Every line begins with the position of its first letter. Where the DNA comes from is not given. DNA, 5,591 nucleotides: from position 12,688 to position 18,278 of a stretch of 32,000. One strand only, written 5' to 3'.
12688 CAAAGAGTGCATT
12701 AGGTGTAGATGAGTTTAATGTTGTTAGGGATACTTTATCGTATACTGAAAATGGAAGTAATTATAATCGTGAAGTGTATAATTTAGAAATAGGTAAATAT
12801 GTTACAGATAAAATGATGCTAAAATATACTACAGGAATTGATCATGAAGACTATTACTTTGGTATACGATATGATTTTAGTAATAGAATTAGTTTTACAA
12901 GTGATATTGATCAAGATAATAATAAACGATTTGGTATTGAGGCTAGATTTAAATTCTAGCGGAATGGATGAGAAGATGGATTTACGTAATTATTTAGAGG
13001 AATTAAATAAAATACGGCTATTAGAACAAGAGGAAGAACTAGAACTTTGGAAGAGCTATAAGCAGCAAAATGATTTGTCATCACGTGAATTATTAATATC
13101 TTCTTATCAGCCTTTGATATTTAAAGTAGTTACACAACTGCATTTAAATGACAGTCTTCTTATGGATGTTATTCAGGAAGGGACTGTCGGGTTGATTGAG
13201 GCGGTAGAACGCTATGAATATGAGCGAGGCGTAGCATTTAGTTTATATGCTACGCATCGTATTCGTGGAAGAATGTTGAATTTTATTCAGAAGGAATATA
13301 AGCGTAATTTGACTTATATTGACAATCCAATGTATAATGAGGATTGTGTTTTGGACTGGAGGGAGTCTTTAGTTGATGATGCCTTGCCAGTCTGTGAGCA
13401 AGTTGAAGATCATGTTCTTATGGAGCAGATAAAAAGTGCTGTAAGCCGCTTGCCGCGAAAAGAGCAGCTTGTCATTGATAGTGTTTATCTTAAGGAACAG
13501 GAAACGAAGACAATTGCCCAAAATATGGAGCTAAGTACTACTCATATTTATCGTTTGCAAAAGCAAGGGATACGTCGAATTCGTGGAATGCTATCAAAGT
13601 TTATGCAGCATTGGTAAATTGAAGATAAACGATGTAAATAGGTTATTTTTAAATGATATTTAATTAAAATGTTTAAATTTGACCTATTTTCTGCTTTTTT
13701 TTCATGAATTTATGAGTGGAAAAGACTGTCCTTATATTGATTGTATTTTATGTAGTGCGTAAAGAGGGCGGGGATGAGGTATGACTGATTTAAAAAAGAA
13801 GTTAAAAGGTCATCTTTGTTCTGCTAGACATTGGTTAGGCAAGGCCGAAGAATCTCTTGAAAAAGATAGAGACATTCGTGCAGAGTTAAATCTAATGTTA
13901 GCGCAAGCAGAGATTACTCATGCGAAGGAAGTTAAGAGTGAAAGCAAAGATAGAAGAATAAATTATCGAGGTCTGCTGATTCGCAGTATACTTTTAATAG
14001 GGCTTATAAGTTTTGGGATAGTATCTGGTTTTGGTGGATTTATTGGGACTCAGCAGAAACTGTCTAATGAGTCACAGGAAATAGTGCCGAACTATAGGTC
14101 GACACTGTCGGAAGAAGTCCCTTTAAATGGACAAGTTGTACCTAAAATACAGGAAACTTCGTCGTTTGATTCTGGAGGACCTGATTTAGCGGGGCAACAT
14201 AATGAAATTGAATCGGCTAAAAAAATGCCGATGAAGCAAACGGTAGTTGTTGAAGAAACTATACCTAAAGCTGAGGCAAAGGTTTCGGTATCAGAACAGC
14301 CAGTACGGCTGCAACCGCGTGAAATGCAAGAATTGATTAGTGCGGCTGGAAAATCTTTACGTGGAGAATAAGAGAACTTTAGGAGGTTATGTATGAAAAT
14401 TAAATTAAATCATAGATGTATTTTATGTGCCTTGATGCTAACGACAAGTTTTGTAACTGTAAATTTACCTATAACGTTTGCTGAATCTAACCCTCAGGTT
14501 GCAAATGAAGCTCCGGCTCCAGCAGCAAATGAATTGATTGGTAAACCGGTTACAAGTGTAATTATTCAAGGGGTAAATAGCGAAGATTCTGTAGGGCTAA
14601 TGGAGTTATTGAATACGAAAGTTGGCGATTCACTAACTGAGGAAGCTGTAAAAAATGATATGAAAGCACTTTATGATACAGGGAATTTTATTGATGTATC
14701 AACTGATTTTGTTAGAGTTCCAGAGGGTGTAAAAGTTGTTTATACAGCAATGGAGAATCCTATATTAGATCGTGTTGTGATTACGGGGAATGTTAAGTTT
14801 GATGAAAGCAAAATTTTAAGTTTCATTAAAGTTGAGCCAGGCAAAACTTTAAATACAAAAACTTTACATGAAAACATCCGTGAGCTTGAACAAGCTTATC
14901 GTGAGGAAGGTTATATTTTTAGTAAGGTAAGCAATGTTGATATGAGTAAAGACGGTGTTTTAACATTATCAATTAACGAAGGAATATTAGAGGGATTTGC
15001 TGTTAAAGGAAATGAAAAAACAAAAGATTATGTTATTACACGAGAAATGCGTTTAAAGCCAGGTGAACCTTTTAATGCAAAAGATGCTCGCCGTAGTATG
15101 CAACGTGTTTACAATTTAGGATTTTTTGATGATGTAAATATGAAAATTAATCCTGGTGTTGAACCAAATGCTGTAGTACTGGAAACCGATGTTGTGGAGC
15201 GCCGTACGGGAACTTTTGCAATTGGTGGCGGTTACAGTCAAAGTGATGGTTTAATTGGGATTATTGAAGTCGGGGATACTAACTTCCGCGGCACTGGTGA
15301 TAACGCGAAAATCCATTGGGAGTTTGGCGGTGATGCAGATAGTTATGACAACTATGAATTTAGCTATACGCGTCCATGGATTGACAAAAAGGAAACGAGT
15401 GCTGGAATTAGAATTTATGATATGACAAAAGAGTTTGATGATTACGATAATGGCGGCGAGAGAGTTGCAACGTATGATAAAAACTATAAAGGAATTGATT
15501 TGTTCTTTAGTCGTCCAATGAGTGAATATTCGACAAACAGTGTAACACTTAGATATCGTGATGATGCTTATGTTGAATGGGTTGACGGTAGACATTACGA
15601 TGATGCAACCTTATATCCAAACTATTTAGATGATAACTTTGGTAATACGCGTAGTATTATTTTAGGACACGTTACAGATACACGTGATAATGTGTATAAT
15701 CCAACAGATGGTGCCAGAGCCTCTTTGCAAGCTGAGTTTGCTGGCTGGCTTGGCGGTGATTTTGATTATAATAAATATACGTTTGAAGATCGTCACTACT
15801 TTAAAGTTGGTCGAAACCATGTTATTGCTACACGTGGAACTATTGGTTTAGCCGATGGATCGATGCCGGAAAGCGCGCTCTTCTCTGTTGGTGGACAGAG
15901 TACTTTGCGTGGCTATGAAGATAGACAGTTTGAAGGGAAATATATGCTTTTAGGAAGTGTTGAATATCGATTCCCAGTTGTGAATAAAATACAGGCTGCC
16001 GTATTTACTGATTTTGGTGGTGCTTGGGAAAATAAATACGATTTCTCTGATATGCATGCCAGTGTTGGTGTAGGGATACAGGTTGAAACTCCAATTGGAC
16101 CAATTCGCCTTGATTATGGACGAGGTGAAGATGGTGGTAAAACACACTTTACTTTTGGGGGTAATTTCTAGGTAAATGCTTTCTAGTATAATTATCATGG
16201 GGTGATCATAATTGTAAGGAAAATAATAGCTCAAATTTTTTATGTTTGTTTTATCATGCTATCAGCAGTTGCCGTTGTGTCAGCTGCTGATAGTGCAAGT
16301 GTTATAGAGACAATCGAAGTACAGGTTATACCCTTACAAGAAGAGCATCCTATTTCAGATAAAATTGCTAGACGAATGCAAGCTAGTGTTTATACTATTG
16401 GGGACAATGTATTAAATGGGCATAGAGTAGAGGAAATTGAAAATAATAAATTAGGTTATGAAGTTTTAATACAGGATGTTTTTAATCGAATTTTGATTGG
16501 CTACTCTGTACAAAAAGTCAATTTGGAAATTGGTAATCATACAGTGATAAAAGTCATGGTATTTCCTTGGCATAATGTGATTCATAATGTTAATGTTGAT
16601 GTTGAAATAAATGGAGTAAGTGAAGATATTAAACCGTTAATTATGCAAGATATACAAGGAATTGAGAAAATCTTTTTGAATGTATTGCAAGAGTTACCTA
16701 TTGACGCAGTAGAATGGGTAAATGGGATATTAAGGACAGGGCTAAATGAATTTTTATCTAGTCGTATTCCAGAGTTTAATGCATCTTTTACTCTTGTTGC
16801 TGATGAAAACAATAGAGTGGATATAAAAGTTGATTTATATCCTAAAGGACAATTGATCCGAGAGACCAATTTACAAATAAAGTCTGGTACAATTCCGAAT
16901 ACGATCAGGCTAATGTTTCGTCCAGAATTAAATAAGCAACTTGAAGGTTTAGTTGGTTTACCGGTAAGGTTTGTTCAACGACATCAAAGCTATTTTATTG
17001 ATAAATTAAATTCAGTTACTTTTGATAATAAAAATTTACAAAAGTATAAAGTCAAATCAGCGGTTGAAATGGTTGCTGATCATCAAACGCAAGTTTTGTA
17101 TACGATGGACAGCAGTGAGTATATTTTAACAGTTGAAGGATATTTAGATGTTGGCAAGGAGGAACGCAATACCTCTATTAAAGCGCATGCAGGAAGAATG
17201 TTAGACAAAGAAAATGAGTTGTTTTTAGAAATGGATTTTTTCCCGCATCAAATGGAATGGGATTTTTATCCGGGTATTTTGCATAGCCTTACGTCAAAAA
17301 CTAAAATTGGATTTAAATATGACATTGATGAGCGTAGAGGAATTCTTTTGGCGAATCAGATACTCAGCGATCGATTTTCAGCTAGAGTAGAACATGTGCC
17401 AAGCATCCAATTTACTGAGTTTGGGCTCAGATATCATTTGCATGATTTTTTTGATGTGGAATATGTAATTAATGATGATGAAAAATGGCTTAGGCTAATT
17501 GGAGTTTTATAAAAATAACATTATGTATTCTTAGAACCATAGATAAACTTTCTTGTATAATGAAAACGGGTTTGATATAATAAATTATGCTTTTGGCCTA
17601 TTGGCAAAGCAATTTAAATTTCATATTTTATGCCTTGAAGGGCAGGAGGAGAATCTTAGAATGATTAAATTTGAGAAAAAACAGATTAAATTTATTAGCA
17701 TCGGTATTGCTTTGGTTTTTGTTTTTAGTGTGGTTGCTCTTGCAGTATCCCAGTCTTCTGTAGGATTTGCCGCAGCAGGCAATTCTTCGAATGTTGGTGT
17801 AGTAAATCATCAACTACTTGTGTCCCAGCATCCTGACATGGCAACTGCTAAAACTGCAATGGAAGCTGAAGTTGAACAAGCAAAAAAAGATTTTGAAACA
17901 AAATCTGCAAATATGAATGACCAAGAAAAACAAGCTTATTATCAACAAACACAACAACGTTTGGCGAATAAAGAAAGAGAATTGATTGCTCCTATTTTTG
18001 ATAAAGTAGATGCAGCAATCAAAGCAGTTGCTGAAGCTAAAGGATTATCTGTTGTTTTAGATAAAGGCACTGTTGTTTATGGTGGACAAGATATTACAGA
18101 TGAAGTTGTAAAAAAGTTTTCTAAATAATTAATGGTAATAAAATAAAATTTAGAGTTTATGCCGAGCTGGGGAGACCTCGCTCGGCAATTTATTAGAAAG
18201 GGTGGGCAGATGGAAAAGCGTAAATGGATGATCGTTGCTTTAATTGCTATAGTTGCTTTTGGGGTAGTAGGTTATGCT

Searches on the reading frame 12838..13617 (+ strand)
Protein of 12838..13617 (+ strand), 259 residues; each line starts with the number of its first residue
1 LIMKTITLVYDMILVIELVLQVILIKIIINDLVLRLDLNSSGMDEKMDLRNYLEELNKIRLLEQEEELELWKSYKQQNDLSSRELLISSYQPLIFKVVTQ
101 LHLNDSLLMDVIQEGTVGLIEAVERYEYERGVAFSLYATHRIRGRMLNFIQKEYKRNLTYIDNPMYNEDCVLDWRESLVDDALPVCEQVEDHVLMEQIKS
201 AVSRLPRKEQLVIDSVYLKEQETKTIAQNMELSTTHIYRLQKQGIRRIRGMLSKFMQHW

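Call 18: search_protein_families(library=pfam, proteins=[window:12838-13617:+], max_evalue=0.001)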
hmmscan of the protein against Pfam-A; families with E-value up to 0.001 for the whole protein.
window:12838-13617:+ (259 aa): 2 families
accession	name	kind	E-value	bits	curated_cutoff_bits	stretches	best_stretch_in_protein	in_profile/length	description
PF04542.20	Sigma70_r2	-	3.8e-15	55.9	24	1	86-153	1-68/71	Sigma-70 region 2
PF04545.22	Sigma70_r4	-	6.6e-06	26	24.1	1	202-249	2-49/50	Sigma-70, region 4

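Call 83: search_protein_families(library=ncbifam, proteins=[window:12838-13617:+], max_evalue=0.00001)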
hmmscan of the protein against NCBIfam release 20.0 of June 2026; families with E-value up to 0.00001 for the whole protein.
window:12838-13617:+ (259 aa): 56 families (the best 25 are shown)
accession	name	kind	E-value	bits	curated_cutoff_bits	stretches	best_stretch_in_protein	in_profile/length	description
TIGR02937.1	sigma70-ECF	superfamily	1e-26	93.5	42.9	1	82-251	2-164/165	sigma-70 family RNA polymerase sigma factor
NF005413.0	PRK06986.1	subfamily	2.3e-23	83.3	201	2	72-152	5-87/241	RNA polymerase sigma factor FliA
NF005143.0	PRK06596.1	subfamily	1.9e-22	80.1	241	1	43-154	10-121/285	RNA polymerase factor sigma-32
TIGR02479.1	FliA_WhiG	subfamily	3.9e-22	79.1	189.6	2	86-149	1-67/224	FliA/WhiG family RNA polymerase sigma factor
TIGR02392.1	rpoH_proteo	equivalog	6.6e-22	78.4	323.1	1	49-154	3-108/270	RNA polymerase sigma factor RpoH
NF004935.0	PRK06288.1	equivalog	1.9e-21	76.9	343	1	57-148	9-103/270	RNA polymerase sigma factor WhiG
NF005809.0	PRK07670.1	equivalog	4e-20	72.4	326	2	64-153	6-98/255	FliA/WhiG family RNA polymerase sigma factor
NF005644.0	PRK07408.1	subfamily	1.2e-19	70.9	261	1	64-151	10-98/258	RNA polymerase sigma factor SigF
NF004471.0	PRK05803.1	subfamily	5.3e-19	68.4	252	1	47-253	17-229/235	RNA polymerase sporulation sigma factor SigK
TIGR02394.1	rpoS_proteo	equivalog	3.9e-18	65.9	378.7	1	49-145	15-110/285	RNA polymerase sigma factor RpoS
NF004207.0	PRK05657.1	equivalog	9.1e-18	64.7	394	1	50-144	59-152/329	RNA polymerase sigma factor RpoS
NF005693.0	PRK07500.1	equivalog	9.6e-18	64.3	315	1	58-153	17-112/289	RNA polymerase factor sigma-32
TIGR02980.1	SigBFG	subfamily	1.6e-17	64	234.35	2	82-150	4-72/227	SigB/SigF/SigG family RNA polymerase sigma factor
TIGR02846.1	spore_sigmaK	equivalog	7.6e-17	61.6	298.65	1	50-248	17-222/227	RNA polymerase sporulation sigma factor SigK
NF005248.0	PRK06759.1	equivalog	4.4e-16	59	133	1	87-251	10-153/156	RNA polymerase factor sigma-70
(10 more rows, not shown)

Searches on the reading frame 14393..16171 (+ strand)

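Call 18: search_protein_families(library=pfam, proteins=[window:14393-16171:+], max_evalue=0.001)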
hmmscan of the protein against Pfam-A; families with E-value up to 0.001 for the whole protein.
window:14393-16171:+ (592 aa): 3 families
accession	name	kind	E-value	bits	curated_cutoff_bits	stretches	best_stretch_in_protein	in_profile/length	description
PF01103.29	Omp85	-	9.2e-49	167.1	24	1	297-589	1-320/325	Omp85 superfamily domain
PF07244.20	POTRA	-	3.5e-32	111.4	21.3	3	204-270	8-79/79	Surface antigen variable number repeat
PF08479.16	POTRA_2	-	5.1e-09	36.3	24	1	125-197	3-76/76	POTRA domain, ShlB-type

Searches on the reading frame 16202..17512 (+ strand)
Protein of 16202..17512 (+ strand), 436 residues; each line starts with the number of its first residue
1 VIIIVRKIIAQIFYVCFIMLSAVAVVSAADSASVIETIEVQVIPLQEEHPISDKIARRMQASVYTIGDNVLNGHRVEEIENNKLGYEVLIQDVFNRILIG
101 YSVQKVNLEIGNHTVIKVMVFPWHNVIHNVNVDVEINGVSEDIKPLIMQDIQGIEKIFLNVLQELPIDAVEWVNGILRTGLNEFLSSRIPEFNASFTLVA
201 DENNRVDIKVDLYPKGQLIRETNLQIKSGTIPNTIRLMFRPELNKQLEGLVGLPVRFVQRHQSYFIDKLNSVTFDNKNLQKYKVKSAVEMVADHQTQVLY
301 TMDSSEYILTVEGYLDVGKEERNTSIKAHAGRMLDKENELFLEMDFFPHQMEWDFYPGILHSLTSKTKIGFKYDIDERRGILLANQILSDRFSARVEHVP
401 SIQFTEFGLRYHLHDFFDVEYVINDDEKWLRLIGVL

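Call 3: search_protein_families(library=pfam, proteins=[window:16202-17512:+], max_evalue=1)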
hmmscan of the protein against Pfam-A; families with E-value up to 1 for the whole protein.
window:16202-17512:+ (436 aa): 2 families
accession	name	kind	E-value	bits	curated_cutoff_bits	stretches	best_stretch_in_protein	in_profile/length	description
PF04920.18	BNYVV_p31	-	0.022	15.3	27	1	83-136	19-74/76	Beet necrotic yellow vein virus, p31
PF13061.11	DUF3923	-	0.12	12.9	25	1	7-45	5-43/65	Protein of unknown function (DUF3923)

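Call 83: search_protein_families(library=ncbifam, proteins=[window:16202-17512:+], max_evalue=0.00001)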
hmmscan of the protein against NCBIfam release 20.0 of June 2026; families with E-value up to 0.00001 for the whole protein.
window:16202-17512:+ (436 aa): 0 families

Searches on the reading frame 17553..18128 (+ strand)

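Call 78: search_protein_families(library=pfam, proteins=[window:17553-18128:+], max_evalue=0.001)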
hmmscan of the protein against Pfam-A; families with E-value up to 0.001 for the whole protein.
window:17553-18128:+ (191 aa): 1 family
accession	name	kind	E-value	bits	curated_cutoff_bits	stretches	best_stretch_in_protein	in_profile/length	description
PF03938.19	OmpH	-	6.7e-21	75.4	32.4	2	123-188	71-140/141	Outer membrane protein (OmpH-like)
